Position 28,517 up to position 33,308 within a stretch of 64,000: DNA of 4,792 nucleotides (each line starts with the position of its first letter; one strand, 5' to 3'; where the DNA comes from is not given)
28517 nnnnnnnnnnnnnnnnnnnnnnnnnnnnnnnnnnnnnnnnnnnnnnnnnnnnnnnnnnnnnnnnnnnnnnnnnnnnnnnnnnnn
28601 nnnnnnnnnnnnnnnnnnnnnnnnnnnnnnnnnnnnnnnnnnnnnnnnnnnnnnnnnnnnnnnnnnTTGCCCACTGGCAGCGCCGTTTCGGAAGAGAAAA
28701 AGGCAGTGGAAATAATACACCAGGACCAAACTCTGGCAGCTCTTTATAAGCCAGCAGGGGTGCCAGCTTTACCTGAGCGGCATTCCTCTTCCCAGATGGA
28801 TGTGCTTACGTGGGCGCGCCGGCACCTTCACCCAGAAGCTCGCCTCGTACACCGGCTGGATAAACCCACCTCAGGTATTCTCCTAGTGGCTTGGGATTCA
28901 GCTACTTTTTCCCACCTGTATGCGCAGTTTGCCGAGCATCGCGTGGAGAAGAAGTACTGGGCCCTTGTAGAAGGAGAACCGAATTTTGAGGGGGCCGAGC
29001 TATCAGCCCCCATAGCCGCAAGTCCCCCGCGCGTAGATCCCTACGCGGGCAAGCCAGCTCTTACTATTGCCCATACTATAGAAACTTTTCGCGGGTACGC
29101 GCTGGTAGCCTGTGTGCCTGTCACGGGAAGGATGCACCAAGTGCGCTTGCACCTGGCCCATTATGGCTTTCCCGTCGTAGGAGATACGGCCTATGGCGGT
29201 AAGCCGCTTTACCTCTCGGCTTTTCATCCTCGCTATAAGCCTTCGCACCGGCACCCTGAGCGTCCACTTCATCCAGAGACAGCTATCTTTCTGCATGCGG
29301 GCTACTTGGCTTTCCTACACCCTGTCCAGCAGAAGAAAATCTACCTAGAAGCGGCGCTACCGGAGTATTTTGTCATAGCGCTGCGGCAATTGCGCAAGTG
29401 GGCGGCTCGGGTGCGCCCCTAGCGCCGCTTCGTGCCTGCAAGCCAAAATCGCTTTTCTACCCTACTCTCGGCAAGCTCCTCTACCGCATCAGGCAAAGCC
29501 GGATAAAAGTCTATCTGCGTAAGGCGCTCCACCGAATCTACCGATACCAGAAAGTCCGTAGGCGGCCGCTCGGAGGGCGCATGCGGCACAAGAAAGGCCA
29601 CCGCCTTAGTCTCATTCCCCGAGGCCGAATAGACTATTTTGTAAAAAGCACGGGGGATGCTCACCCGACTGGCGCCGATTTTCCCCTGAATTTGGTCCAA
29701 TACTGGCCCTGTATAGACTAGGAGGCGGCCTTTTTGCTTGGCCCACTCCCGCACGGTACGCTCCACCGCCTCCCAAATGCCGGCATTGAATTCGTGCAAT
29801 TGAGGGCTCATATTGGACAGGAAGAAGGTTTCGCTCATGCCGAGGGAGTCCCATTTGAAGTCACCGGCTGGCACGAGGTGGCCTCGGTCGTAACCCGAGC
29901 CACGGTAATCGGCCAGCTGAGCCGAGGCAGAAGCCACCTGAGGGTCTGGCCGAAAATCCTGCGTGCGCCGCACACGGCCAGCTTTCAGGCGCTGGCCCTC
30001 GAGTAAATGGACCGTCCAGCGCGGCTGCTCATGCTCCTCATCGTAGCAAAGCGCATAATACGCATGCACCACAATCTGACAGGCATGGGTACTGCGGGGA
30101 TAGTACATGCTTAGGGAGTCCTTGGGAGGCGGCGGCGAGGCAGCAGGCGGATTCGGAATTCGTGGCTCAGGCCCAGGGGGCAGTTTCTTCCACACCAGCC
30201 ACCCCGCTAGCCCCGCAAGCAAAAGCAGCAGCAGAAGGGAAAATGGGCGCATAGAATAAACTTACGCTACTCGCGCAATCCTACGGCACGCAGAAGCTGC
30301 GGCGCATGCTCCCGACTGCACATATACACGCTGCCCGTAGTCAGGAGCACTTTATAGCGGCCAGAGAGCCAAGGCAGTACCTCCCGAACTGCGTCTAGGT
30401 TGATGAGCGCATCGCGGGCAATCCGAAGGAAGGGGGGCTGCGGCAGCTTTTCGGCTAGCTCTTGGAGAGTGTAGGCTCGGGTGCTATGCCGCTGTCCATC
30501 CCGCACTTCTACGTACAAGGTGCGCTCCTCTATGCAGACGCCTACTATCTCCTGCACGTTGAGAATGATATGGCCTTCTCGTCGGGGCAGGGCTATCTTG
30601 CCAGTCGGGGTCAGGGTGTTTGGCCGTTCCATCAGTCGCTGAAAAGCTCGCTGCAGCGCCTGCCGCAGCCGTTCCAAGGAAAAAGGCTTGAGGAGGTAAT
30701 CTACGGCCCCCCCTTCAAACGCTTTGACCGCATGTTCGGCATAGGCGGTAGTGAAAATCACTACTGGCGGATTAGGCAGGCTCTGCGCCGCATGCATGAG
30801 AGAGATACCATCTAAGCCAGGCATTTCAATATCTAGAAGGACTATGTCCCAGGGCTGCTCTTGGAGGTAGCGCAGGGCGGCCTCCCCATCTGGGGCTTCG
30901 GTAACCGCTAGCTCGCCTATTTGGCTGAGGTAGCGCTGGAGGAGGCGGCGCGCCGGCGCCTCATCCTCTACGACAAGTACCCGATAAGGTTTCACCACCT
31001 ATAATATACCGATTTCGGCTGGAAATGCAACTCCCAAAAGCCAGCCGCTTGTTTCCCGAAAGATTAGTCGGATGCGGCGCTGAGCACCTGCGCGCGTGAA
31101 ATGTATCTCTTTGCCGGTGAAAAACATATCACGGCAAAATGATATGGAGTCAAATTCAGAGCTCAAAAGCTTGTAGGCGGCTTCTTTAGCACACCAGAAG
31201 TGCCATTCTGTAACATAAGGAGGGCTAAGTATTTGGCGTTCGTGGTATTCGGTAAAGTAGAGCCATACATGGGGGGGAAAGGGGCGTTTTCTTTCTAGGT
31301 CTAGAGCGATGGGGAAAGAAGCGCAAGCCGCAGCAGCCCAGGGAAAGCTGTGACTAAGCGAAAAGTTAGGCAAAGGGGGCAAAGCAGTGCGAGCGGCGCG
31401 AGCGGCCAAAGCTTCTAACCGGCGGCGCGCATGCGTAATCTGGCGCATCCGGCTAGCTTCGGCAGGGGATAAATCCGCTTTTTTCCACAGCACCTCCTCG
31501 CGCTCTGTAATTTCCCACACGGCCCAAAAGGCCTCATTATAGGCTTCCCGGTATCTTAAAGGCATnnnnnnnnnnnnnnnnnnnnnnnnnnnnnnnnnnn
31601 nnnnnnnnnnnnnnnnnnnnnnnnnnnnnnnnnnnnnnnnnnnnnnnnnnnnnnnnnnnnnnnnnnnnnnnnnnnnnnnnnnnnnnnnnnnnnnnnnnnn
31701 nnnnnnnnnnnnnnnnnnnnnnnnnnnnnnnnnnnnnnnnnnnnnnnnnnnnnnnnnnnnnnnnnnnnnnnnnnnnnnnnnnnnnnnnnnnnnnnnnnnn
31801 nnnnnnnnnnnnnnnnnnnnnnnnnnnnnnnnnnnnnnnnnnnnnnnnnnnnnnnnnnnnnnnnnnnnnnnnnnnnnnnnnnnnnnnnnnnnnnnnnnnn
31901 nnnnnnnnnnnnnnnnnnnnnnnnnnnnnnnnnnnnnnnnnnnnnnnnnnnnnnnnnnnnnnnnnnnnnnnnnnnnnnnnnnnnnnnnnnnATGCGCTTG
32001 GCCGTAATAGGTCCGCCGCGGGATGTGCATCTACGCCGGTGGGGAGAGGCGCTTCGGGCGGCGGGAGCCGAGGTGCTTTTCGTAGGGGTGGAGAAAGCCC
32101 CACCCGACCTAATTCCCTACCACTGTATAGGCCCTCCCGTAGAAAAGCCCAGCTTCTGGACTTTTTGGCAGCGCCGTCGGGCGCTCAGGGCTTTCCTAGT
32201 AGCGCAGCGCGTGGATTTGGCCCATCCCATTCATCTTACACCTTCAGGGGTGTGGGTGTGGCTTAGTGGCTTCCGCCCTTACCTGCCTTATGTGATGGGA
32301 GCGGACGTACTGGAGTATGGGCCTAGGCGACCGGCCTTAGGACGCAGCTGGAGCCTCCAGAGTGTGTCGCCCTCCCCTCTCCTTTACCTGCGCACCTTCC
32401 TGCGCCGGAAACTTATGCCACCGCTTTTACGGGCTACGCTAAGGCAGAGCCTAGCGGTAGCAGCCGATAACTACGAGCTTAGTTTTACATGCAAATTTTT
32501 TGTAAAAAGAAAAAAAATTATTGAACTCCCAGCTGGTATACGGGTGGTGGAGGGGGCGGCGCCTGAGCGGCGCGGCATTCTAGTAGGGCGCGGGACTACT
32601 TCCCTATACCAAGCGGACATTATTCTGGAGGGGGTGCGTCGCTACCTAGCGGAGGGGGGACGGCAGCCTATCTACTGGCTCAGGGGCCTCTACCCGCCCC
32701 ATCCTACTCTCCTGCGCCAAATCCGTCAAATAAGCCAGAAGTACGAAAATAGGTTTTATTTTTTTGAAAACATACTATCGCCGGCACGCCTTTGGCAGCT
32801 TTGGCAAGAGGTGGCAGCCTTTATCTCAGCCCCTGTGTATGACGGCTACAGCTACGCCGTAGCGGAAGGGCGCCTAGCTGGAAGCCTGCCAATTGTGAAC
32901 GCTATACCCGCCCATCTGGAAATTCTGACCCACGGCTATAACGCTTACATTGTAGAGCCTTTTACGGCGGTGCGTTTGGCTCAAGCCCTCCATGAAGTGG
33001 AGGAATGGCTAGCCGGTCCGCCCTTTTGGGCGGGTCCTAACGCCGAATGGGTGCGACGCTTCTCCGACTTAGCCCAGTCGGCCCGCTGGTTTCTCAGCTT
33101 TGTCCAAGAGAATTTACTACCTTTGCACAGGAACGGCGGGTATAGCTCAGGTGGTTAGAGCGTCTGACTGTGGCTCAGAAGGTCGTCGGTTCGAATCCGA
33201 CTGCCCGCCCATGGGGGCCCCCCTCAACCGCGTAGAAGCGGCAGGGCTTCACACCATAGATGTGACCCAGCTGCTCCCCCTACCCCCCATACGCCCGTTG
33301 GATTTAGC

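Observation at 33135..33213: tRNA-His embedded with zero spacing inside a protein-coding operon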

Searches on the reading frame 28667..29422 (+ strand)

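Call 69: search_protein_families(library=pfam, proteins=[window:28667-29422:+], max_evalue=0.00001)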
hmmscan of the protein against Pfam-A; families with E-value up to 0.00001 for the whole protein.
window:28667-29422:+ (251 aa): 1 family
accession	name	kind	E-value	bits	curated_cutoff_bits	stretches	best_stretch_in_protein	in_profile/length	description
PF00849.27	PseudoU_synth_2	-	2.2e-26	93.3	26.8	1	24-165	3-152/152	RNA pseudouridylate synthase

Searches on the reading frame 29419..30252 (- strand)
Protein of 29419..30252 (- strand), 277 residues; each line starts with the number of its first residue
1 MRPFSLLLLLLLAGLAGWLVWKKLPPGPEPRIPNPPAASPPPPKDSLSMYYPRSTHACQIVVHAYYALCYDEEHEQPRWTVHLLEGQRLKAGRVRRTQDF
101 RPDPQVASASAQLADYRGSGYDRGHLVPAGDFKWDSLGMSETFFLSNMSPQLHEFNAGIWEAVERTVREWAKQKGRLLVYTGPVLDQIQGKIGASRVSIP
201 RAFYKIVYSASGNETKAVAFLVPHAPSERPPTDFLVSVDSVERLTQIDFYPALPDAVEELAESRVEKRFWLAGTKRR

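Call 69: search_protein_families(library=pfam, proteins=[window:29419-30252:-], max_evalue=0.00001)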
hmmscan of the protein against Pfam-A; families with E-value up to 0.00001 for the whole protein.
window:29419-30252:- (277 aa): 1 family
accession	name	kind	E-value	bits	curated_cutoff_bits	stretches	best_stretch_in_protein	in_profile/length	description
PF01223.29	Endonuclease_NS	-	1.1e-54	185.8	23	1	57-255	15-222/223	DNA/RNA non-specific endonuclease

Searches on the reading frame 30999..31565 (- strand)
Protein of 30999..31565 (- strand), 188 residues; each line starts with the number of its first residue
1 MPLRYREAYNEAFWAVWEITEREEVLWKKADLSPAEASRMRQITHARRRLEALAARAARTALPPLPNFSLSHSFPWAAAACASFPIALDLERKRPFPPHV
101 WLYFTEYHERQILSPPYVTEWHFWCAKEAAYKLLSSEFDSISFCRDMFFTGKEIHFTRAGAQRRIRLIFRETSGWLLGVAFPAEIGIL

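Call 4: search_protein_families(library=pfam, proteins=[window:30999-31565:-], max_evalue=0.01)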
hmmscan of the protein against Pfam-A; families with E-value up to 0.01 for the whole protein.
window:30999-31565:- (188 aa): 1 family
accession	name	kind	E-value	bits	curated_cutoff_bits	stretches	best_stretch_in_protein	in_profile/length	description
PF01648.25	ACPS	-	1.3e-05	25.6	25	1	86-164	2-86/111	4'-phosphopantetheinyl transferase superfamily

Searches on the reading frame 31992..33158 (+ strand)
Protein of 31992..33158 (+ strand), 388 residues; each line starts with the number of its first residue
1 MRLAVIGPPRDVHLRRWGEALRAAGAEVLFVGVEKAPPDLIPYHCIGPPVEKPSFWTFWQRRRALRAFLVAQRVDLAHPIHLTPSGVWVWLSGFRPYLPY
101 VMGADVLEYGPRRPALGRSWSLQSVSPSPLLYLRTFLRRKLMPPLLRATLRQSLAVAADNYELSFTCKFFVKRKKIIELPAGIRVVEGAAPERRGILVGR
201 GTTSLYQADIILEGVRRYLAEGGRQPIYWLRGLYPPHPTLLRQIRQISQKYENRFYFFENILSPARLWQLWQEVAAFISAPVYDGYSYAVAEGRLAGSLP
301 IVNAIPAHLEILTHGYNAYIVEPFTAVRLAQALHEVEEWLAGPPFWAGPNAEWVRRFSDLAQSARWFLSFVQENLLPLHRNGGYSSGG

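Call 4: search_protein_families(library=pfam, proteins=[window:31992-33158:+], max_evalue=0.01)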
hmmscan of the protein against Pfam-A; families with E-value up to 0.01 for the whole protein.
window:31992-33158:+ (388 aa): 2 families
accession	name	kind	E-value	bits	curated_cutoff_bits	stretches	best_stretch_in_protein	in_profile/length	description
PF13692.12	Glyco_trans_1_4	-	0.00049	20.8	27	1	242-335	47-138/142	Glycosyl transferases group 1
PF00534.26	Glycos_transf_1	-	0.0039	17.2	26.4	1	251-337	69-156/172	Glycosyl transferases group 1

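Call 26: find_homologous_proteins(query=window:31992-33158:+)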
Query window:31992-33158:+ (388 aa): 32 proteins with E <= 0.001 among 8000 candidates.
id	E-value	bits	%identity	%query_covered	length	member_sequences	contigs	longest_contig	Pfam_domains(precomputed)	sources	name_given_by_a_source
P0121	2.8e-236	802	90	100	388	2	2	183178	-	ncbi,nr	ncbi:MAG: hypothetical protein NZ958_01825 [Bacteroidia bacterium]|nr:hypothetical protein [Bacteroi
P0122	3.5e-145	502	60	97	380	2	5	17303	-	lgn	-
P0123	2.5e-142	493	58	97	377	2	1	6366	PF00534.27,PF13692.13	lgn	-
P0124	9.7e-138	478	58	97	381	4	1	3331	PF00534.27,PF13692.13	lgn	-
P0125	3.2e-136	473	57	97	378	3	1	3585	PF00534.27,PF13477.13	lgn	-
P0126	7.2e-136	472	57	97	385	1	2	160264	-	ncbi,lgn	ncbi:MAG: hypothetical protein ABDH66_03910 [Bacteroidia bacterium]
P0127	1.0e-134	468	58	97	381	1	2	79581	PF13477.13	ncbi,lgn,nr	ncbi:MAG: glycosyltransferase [Bacteroidia bacterium]|nr:hypothetical protein [Bacteroidia bacterium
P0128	3.9e-134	466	57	97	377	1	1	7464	-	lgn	-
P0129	1.8e-133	464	57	97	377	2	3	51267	-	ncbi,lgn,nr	ncbi:MAG: hypothetical protein N2253_07615 [Bacteroidia bacterium]|nr:hypothetical protein [Bacteroi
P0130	7.8e-131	455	55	97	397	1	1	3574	PF00534.27,PF13477.13,PF13692.13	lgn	-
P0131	1.2e-129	451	54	98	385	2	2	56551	PF13692.13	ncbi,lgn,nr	ncbi:MAG: hypothetical protein NZZ60_02320 [Bacteroidia bacterium]|nr:hypothetical protein [Bacteroi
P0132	1.3e-129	451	54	97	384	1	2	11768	PF00534.27,PF13692.13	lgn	-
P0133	3.1e-128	446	56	97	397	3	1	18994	PF00534.27,PF13692.13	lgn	-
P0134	1.7e-126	441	54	97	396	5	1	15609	PF13692.13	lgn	-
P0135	1.8e-125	437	55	97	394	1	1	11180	PF00534.27,PF13692.13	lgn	-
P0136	2.0e-124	434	53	97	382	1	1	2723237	PF00534.27,PF13477.13,PF13692.13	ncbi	-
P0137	1.4e-122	428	55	97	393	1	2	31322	PF00534.27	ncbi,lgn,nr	ncbi:MAG: hypothetical protein NZ580_04940 [Bacteroidia bacterium]|nr:hypothetical protein [Bacteroi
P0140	2.7e-119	417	56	91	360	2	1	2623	PF00534.27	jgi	jgi:glycosyltransferase involved in cell wall biosynthesis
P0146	2.7e-84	302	46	88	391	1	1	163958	PF00534.27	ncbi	-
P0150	2.3e-54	203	36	97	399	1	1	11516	PF00534.27,PF13477.13,PF13579.13,PF13439.13,PF13692.13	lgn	-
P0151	4.4e-47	179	33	97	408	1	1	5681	PF00534.27,PF13477.13,PF13439.13,PF13692.13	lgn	-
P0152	2.7e-37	147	30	96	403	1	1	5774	PF00534.27,PF13477.13,PF13692.13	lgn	-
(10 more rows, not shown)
